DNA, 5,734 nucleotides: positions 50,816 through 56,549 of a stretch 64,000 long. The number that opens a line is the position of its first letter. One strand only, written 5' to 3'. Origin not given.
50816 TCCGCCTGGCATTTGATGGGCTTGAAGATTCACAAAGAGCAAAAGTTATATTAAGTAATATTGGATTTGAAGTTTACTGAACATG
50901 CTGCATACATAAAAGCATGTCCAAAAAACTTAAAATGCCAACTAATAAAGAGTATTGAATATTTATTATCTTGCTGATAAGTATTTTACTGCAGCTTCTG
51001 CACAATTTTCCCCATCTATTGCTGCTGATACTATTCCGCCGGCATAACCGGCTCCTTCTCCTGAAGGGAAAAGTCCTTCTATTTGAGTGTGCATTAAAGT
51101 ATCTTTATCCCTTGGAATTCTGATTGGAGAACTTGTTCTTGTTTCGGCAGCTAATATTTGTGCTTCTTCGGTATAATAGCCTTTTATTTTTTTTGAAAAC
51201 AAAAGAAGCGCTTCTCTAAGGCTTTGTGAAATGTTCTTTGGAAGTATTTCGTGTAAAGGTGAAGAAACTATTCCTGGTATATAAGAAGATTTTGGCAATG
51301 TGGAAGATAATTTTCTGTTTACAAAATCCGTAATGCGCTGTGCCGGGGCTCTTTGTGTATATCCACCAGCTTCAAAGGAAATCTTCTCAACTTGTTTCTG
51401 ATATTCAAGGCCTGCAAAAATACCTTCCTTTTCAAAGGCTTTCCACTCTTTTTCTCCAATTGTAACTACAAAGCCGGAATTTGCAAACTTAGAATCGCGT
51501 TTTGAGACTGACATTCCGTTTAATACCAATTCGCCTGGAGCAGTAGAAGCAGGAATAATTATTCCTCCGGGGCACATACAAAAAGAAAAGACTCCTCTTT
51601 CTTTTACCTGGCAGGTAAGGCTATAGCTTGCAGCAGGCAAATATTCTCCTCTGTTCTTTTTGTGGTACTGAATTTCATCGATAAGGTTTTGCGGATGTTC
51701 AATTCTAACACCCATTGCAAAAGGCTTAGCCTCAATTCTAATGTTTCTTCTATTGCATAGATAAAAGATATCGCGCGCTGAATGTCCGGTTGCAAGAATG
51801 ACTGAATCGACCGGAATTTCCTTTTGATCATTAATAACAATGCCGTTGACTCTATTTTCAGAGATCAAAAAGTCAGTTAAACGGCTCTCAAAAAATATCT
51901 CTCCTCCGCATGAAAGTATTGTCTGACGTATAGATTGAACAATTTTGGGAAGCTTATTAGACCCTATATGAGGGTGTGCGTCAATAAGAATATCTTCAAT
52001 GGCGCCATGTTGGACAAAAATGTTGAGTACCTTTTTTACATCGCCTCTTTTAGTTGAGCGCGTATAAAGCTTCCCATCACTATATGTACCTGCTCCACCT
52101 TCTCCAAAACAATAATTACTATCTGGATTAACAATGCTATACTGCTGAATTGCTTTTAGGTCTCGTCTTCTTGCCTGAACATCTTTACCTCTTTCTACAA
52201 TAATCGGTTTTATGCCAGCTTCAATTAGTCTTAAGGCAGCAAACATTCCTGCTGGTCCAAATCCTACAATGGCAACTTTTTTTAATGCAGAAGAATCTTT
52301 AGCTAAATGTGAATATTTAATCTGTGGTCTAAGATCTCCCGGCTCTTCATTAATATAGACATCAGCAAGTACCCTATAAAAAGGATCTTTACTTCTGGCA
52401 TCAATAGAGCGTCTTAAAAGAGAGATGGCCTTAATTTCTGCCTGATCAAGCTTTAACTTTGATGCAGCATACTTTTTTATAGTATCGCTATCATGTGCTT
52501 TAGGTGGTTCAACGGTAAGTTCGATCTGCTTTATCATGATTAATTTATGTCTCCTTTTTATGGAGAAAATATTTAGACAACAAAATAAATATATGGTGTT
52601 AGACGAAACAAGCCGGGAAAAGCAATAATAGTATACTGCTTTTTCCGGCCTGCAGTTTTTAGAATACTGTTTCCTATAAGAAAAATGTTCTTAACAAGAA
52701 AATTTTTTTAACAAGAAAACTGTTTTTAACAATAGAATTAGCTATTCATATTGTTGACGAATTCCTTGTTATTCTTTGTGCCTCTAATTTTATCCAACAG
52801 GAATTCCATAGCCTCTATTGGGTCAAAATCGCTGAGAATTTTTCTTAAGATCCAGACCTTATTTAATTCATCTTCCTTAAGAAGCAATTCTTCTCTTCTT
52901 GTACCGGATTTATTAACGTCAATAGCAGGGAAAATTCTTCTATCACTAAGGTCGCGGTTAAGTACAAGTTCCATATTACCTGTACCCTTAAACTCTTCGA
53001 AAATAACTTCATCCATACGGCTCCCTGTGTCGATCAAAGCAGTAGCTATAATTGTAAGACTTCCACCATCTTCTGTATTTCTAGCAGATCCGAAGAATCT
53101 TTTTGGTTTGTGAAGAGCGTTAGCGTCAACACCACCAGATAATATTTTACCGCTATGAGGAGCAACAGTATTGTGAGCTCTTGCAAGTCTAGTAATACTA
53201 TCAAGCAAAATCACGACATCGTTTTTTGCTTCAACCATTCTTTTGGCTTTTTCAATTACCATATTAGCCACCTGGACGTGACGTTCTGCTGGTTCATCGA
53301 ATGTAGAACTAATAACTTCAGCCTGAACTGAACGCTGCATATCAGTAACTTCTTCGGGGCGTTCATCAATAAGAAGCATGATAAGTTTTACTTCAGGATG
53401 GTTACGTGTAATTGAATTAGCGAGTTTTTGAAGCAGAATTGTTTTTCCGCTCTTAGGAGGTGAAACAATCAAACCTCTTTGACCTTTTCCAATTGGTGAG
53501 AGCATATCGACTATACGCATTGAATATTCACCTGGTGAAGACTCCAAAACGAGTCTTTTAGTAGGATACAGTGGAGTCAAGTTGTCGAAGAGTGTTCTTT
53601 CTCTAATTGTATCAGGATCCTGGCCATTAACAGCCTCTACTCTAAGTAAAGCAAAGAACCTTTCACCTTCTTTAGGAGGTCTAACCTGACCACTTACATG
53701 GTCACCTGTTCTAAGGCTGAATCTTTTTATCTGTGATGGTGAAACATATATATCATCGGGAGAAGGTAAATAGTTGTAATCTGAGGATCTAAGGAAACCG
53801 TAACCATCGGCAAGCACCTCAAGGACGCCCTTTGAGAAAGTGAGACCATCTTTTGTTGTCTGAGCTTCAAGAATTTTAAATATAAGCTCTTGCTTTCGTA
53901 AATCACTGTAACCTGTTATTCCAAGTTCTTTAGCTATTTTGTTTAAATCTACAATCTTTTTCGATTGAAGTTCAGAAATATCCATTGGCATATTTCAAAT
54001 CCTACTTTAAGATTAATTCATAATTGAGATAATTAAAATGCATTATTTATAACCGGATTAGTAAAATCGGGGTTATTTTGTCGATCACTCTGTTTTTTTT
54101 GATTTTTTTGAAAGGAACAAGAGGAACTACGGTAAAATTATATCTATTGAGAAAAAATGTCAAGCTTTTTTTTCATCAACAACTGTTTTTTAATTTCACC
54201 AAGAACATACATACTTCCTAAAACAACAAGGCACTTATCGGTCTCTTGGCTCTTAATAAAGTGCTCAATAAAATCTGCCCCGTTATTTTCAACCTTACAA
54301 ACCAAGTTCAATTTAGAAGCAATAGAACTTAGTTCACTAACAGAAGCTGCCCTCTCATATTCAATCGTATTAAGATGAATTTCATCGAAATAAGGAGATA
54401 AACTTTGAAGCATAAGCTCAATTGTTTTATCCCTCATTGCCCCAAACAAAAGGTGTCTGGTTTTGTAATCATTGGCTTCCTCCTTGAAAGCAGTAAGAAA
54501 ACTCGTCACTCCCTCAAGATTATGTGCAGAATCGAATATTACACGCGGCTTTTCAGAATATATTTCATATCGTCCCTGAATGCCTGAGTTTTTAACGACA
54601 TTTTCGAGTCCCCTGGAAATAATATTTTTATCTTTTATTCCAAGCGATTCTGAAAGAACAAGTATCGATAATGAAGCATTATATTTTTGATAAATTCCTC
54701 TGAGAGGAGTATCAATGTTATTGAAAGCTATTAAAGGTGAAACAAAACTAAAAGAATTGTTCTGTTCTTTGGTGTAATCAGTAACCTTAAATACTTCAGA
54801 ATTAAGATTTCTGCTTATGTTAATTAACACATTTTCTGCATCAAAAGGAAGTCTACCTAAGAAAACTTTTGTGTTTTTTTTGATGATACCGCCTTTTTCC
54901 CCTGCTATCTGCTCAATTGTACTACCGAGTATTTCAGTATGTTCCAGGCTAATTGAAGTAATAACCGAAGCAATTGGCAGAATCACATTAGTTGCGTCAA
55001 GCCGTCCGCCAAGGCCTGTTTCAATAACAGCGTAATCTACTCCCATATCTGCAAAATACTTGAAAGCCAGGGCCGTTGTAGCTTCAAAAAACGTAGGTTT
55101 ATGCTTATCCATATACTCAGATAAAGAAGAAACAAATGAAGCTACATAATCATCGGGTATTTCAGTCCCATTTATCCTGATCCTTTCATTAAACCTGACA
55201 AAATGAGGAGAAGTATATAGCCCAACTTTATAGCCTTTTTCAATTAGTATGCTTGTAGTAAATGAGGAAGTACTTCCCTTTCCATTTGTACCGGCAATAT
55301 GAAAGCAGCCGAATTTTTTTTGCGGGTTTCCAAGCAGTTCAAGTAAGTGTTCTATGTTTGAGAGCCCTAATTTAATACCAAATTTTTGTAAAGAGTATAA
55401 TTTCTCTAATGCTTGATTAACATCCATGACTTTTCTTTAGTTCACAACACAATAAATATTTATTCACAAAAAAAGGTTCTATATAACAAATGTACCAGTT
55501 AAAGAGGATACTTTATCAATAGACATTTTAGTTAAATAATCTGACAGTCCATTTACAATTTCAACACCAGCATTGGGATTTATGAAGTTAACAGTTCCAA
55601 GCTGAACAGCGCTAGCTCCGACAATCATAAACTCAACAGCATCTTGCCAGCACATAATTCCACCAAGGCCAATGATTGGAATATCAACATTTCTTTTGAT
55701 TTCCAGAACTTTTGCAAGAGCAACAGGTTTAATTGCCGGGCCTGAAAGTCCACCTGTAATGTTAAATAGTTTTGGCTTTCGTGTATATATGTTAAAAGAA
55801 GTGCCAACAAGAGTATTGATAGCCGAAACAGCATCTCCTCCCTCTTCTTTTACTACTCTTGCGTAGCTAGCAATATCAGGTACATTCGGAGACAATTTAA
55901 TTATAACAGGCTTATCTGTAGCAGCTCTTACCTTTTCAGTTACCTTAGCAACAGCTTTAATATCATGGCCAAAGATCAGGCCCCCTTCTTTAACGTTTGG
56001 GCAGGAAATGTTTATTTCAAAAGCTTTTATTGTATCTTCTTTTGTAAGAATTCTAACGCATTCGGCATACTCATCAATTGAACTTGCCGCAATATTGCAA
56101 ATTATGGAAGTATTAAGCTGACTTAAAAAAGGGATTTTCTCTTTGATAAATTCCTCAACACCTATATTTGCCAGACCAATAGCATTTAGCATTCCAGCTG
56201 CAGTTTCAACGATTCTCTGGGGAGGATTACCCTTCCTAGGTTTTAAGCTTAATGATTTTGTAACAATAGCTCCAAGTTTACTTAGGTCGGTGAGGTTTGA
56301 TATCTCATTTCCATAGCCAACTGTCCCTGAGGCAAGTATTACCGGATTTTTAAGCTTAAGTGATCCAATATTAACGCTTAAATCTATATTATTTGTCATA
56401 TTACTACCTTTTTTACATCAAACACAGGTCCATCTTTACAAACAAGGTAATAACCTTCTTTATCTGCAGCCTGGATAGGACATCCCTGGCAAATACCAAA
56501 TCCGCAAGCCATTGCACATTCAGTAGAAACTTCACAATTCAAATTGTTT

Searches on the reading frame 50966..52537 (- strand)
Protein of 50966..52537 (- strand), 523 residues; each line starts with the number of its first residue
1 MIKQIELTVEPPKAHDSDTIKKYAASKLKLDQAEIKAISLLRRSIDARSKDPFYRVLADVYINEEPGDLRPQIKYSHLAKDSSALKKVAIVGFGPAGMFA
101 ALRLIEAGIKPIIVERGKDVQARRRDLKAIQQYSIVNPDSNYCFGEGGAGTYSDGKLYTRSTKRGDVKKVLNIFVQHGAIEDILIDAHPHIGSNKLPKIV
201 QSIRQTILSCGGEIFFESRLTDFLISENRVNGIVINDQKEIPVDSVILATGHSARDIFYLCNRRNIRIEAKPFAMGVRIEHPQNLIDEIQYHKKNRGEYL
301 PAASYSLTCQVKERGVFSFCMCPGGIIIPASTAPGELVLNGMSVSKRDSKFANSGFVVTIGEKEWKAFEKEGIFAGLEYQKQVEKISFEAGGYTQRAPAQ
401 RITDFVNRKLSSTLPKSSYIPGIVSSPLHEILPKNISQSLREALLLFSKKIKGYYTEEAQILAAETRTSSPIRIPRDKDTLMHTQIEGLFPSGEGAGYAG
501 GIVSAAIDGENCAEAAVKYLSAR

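Call 86: search_protein_families(library=pfam, proteins=[window:50966-52537:-], max_evalue=0.00001)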
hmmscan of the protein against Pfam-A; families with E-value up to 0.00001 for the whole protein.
window:50966-52537:- (523 aa): 4 families
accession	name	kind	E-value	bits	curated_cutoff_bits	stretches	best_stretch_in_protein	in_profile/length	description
PF21688.3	FAD-depend_C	-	2.1e-73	247.2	27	1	272-468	1-197/197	FAD-dependent protein, C-terminal domain-like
PF01266.30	DAO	-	2.1e-07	31.3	27.9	0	198-261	150-213/353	FAD dependent oxidoreductase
PF03486.20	HI0933_like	-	1.3e-06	28.4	50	0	87-120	2-35/244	HI0933-like protein Rossmann domain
PF07992.20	Pyr_redox_2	-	1.7e-06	28.1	26.1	1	86-256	1-113/291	Pyridine nucleotide-disulphide oxidoreductase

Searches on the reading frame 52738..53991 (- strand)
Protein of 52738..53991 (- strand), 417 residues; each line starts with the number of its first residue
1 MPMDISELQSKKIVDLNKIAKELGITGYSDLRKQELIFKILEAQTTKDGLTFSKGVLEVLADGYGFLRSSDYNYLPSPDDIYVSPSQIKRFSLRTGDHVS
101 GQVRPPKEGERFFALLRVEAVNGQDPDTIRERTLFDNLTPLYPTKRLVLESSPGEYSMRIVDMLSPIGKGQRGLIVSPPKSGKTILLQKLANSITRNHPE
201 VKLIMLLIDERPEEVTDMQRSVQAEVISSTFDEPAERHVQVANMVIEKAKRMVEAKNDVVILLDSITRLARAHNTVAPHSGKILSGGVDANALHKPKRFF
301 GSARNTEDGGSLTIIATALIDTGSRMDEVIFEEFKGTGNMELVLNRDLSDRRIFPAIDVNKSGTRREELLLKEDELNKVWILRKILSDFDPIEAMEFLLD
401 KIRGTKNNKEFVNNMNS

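Call 86: search_protein_families(library=pfam, proteins=[window:52738-53991:-], max_evalue=0.00001)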
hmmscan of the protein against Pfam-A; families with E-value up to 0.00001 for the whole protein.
window:52738-53991:- (417 aa): 3 families
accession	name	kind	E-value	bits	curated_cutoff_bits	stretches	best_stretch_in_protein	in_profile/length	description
PF07497.18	Rho_RNA_bind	-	1.4e-35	121.4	27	1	54-127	2-73/73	Rho termination factor, RNA-binding domain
PF00006.31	ATP-synt_ab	-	7.1e-27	94.9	29.5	1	158-362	2-211/213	ATP synthase alpha/beta family, nucleotide-binding domain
PF07498.18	Rho_N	-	1.3e-18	67.1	24.9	1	7-49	1-43/43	Rho termination factor, N-terminal domain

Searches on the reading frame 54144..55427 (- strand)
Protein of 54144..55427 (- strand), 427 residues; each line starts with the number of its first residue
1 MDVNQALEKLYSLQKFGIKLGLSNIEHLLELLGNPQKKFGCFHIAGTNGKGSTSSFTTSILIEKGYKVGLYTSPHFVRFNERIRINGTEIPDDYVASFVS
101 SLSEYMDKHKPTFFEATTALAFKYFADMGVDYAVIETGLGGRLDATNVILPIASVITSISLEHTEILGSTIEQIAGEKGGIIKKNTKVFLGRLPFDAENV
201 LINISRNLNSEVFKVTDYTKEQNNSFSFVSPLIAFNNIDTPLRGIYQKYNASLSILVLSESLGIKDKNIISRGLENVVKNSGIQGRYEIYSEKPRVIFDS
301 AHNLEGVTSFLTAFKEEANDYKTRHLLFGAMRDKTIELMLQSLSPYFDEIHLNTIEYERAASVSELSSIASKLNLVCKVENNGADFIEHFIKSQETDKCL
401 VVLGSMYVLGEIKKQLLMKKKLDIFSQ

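Call 86: search_protein_families(library=pfam, proteins=[window:54144-55427:-], max_evalue=0.00001)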
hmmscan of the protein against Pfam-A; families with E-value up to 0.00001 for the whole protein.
window:54144-55427:- (427 aa): 2 families
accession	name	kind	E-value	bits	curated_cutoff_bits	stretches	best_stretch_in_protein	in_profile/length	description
PF08245.18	Mur_ligase_M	-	2.6e-10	41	24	1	44-257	1-199/200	Mur ligase middle domain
PF02875.26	Mur_ligase_C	-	1.1e-08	36.4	28.4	1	285-405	1-126/127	Mur ligase, glutamate ligase domain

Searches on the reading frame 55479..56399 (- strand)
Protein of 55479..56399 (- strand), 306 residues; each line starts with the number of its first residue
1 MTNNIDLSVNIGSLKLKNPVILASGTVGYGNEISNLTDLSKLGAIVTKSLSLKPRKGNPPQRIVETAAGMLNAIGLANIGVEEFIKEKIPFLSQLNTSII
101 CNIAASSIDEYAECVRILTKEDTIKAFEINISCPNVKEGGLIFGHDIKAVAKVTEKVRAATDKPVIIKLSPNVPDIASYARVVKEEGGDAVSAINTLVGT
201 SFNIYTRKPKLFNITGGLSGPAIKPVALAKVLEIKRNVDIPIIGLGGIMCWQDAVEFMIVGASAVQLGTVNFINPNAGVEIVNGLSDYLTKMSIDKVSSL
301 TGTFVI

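Call 86: search_protein_families(library=pfam, proteins=[window:55479-56399:-], max_evalue=0.00001)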
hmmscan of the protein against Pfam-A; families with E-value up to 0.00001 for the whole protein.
window:55479-56399:- (306 aa): 3 families
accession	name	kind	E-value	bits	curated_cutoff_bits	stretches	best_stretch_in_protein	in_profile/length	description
PF01180.27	DHO_dh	-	7e-73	245.8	27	1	7-288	2-290/291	Dihydroorotate dehydrogenase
PF01207.24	Dus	-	8.9e-07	28.8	20.4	0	225-276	170-222/311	Dihydrouridine synthase (Dus)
PF03060.21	NMO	-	1.1e-06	28.8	28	0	216-273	168-227/331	Nitronate monooxygenase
